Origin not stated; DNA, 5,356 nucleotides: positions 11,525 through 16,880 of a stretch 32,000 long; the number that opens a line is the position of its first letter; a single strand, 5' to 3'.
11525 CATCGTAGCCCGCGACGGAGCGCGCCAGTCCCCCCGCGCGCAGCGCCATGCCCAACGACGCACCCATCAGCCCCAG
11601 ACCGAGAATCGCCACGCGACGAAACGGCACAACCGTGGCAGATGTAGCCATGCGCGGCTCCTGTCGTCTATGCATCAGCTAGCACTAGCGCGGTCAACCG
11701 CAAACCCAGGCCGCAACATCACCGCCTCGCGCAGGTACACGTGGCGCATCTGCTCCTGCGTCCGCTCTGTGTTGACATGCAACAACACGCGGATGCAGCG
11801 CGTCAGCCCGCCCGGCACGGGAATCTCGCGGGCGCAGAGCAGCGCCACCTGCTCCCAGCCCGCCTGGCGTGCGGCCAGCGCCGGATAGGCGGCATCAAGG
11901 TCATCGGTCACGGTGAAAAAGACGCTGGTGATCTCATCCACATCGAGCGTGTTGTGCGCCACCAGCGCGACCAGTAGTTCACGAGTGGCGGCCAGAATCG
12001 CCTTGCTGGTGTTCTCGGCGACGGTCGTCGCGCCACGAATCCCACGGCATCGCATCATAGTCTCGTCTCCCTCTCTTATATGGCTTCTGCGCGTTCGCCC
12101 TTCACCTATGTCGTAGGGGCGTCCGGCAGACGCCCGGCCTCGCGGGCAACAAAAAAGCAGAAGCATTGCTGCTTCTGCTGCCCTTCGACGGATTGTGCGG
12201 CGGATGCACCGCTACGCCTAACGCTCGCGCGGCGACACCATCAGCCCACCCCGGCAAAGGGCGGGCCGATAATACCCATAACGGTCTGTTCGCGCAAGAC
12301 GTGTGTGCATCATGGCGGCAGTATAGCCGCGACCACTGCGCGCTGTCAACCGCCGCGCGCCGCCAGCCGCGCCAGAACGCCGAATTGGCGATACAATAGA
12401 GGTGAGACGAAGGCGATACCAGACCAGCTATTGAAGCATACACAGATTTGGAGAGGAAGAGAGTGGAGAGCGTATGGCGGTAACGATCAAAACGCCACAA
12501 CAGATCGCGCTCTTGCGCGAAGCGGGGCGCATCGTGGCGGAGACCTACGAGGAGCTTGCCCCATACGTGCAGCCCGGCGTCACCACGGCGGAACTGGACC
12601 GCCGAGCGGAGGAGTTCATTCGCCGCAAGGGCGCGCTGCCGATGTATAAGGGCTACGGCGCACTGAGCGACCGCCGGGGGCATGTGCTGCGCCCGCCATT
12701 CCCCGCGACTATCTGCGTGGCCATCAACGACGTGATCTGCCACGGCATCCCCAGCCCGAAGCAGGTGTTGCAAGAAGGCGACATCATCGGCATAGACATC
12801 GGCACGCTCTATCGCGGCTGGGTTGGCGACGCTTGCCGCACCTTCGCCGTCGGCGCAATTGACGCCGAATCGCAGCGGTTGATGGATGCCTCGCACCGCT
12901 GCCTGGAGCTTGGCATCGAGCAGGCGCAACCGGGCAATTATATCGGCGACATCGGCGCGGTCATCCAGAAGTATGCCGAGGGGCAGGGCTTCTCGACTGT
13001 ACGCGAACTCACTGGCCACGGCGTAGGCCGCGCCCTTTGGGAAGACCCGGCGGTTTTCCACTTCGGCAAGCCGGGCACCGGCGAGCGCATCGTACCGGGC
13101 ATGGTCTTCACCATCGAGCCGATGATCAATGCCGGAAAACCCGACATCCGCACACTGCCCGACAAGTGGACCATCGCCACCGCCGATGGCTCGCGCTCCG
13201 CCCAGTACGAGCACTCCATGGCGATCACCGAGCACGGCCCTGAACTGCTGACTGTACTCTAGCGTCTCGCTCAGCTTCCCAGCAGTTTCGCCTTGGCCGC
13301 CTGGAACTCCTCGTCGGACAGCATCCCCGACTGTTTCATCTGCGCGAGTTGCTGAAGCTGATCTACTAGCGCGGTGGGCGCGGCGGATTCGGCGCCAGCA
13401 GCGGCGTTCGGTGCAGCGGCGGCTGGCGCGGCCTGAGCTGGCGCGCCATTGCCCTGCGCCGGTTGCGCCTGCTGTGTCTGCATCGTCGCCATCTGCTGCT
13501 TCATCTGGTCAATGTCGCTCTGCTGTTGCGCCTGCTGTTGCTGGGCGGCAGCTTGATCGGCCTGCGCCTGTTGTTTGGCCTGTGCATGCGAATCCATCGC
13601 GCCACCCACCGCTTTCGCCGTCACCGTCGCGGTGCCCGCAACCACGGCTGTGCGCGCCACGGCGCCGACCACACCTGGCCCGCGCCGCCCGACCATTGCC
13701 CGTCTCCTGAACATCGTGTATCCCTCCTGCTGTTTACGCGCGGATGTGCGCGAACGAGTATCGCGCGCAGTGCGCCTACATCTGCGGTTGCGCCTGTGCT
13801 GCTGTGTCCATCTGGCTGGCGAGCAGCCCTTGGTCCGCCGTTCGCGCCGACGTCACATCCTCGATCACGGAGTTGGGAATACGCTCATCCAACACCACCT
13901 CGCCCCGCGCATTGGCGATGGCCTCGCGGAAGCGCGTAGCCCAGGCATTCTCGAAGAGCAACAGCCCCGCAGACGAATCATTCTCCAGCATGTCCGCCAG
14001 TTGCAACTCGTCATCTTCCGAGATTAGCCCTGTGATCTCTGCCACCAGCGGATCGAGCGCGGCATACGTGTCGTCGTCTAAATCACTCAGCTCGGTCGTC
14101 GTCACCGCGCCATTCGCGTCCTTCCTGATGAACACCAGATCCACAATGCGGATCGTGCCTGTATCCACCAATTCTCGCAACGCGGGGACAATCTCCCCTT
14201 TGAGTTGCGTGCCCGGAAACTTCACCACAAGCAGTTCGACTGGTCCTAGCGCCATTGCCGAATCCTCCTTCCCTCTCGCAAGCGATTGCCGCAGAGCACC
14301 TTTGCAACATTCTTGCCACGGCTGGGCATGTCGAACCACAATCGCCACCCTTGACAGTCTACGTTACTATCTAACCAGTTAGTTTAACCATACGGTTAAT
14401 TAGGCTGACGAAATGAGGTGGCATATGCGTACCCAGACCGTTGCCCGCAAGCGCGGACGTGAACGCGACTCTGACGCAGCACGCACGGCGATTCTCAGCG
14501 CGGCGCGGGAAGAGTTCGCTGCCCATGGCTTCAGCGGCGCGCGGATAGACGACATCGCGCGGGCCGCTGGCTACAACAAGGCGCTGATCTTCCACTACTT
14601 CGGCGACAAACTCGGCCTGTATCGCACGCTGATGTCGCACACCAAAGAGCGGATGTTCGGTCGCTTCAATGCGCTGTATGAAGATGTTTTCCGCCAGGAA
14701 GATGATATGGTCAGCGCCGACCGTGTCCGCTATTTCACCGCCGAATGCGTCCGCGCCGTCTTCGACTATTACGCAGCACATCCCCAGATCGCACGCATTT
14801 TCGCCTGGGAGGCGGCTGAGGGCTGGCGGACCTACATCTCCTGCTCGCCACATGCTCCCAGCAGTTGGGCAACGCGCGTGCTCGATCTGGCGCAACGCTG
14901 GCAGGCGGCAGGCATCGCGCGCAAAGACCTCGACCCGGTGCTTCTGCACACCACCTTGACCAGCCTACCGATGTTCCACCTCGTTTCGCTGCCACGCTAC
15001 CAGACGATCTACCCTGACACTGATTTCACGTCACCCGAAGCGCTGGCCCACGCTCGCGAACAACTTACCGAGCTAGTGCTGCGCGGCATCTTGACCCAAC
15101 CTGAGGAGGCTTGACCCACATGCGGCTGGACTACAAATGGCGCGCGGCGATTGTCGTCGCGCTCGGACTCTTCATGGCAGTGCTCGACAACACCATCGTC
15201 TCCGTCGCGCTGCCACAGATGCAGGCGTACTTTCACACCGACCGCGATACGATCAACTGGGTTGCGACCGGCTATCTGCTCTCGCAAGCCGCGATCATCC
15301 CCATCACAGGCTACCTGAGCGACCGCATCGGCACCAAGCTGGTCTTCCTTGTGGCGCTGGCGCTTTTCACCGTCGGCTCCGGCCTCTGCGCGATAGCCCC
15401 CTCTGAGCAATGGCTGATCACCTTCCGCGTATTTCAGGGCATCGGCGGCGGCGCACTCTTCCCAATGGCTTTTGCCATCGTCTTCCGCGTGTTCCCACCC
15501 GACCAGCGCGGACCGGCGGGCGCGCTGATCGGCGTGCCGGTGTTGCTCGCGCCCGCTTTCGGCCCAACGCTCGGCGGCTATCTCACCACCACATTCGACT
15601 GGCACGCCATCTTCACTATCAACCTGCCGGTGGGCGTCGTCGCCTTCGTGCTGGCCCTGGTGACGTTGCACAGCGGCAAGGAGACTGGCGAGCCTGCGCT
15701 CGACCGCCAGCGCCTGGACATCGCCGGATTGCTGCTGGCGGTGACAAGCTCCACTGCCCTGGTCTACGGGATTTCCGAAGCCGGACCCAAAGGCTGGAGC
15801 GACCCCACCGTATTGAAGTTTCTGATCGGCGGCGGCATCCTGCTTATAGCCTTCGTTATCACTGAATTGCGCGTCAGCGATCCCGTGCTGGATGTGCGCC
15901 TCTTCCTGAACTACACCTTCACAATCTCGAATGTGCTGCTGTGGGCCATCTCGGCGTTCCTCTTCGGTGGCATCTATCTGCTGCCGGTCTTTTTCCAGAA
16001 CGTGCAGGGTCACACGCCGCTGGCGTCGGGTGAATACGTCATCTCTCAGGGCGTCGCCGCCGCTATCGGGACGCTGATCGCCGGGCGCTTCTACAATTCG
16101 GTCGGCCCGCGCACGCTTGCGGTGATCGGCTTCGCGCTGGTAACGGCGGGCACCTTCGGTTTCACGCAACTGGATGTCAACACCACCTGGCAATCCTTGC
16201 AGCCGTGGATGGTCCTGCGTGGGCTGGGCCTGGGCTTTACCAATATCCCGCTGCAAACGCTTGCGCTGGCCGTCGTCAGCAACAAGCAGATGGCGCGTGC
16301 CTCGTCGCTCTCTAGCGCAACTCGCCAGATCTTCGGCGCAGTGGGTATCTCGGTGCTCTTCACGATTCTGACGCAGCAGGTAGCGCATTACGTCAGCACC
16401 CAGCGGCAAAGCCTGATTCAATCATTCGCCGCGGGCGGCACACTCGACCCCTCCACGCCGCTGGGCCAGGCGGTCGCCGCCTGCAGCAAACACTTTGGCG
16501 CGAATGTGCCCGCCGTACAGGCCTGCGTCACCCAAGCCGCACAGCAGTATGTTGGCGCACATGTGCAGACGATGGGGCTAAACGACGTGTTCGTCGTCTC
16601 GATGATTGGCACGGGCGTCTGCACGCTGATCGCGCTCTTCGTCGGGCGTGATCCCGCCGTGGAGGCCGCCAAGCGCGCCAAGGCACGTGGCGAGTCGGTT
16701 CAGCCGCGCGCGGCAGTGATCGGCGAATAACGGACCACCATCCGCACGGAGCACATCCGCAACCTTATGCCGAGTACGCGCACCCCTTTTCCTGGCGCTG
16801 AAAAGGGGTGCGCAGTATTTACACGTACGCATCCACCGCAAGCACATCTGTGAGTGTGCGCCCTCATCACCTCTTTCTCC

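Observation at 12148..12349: Candidate leaderless tyrosine leader-peptide attenuator upstream of aroH-tyrA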

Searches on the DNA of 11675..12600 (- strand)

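Call 4: search_rna_families(source=window, start=11900, end=12600, threshold=evalue, max_evalue=10, show_alignments=3)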
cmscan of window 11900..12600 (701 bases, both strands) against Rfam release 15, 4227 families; matches with E-value up to 10: 4.
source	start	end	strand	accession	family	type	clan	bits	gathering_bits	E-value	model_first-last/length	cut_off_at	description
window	12153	12182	-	RF03847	mir-1538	Gene; miRNA;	-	21.1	78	0.17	1-58/58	no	mir-1538 microRNA precursor family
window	12109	12190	+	RF03425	mir-1292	Gene; miRNA;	-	20.2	90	1.1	1-66/66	no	mir-1292 microRNA precursor family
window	12118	12134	-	RF01836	weev_FSE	Cis-reg; frameshift_element;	-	17.6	40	7.7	1-27/27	no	ribosomal frameshift site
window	12238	12272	-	RF01329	CRISPR-DR15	Gene; CRISPR;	-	16.5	36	2.5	1-37/37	no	CRISPR RNA direct repeat element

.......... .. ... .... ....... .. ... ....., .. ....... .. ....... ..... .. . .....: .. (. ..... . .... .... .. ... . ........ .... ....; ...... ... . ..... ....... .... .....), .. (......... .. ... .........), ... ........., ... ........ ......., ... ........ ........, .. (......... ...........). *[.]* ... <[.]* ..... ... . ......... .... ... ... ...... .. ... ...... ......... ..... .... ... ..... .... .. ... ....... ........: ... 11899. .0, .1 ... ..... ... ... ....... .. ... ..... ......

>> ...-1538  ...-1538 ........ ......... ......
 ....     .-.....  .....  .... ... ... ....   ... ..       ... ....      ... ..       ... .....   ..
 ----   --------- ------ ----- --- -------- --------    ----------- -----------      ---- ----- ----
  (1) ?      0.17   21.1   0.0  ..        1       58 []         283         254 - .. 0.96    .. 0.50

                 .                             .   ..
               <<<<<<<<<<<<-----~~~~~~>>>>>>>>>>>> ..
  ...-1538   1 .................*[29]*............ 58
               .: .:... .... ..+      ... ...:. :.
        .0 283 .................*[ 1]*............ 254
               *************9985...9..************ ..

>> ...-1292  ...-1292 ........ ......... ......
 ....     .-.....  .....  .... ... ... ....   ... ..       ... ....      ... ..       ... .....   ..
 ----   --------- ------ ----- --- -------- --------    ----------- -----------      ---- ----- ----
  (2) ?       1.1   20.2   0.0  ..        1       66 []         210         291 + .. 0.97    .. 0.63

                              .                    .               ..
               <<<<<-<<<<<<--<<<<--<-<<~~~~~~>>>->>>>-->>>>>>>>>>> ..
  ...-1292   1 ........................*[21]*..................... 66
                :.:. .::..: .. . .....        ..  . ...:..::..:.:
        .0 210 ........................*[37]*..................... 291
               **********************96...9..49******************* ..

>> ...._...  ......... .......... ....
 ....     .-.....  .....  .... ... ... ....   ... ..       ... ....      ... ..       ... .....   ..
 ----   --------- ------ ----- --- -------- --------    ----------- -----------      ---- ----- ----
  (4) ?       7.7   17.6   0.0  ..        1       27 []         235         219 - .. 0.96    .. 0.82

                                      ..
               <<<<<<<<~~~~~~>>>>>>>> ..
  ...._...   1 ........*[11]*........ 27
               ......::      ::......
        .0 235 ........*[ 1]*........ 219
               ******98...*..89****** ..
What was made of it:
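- On Leader RNA families and all other families held in Rfam 15: The only matches in the permissive E-value search were four chance-level hits below their gathering scores: two miRNA models, a frameshift element and a CRISPR repeat (call 4).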

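Call 29: search_rna_families(sources=[L001, L004, L008, L009, L011, L014, L025, L027, L031, L036, L041, L050, L057, L061, L066, L068, L072], threshold=gathering)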
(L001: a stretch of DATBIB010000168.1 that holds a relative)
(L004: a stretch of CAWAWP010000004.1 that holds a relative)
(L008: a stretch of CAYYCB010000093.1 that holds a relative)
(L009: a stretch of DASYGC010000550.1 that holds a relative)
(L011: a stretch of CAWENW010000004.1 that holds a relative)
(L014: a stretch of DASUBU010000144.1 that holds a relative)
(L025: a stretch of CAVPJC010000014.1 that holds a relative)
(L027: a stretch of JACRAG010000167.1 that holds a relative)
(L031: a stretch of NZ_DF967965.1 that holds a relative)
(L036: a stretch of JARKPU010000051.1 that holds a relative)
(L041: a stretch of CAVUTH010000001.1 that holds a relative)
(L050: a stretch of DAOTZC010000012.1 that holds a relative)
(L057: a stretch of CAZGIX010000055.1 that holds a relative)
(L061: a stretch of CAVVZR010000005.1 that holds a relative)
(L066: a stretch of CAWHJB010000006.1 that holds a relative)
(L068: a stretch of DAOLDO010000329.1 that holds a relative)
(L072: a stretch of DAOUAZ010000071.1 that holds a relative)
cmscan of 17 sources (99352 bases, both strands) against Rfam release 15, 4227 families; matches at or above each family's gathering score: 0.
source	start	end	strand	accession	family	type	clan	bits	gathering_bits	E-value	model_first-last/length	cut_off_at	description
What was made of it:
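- On T-box leaders: There were also no matches in 17 related loci (call 29).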

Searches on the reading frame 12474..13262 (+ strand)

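Call 9: search_protein_families(library=pfam, proteins=[window:12474-13262:+])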
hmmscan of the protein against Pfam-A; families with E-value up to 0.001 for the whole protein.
window:12474-13262:+ (262 aa): 1 family
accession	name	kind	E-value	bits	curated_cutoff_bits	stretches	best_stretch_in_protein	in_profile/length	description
PF00557.29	Peptidase_M24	-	1.9e-48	165.4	23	1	13-253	2-208/208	Metallopeptidase family M24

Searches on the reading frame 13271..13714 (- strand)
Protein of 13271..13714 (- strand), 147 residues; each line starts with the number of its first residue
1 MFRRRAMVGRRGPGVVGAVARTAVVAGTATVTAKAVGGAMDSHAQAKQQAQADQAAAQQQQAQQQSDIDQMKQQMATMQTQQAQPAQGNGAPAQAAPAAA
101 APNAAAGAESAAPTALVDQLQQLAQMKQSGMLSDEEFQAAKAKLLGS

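Call 9: search_protein_families(library=pfam, proteins=[window:13271-13714:-])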
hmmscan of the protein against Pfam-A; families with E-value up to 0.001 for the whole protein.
window:13271-13714:- (147 aa): 2 families
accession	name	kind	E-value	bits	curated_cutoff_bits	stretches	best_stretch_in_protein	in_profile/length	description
PF09851.14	SHOCT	-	5e-09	36.1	27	1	118-145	1-28/28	Short C-terminal domain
PF05120.17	GvpG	-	0.00017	22.1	30.6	1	104-145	21-62/67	Gas vesicle protein G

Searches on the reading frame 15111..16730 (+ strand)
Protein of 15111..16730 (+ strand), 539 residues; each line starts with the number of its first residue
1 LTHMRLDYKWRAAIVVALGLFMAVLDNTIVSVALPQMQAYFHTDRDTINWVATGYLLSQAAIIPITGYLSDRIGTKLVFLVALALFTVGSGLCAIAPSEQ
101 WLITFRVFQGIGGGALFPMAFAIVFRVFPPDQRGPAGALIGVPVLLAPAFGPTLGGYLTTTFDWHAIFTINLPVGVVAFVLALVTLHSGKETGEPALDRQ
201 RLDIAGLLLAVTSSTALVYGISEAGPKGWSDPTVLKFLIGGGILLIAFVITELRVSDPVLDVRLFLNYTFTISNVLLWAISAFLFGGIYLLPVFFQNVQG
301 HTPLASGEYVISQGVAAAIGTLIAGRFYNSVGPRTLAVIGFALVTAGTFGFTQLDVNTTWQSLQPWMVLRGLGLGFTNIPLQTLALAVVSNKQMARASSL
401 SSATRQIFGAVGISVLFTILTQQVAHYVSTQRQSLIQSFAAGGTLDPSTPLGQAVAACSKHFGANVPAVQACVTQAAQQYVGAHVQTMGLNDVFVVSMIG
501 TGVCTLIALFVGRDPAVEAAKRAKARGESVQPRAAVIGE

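Call 65: search_protein_families(library=pfam, proteins=[window:15111-16730:+], max_evalue=0.00001)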
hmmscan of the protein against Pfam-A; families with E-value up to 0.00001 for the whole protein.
window:15111-16730:+ (539 aa): 1 family
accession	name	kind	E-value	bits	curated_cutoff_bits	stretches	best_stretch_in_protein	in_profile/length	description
PF07690.21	MFS_1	-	4.4e-55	187.4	33.4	1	16-412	1-346/347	Major Facilitator Superfamily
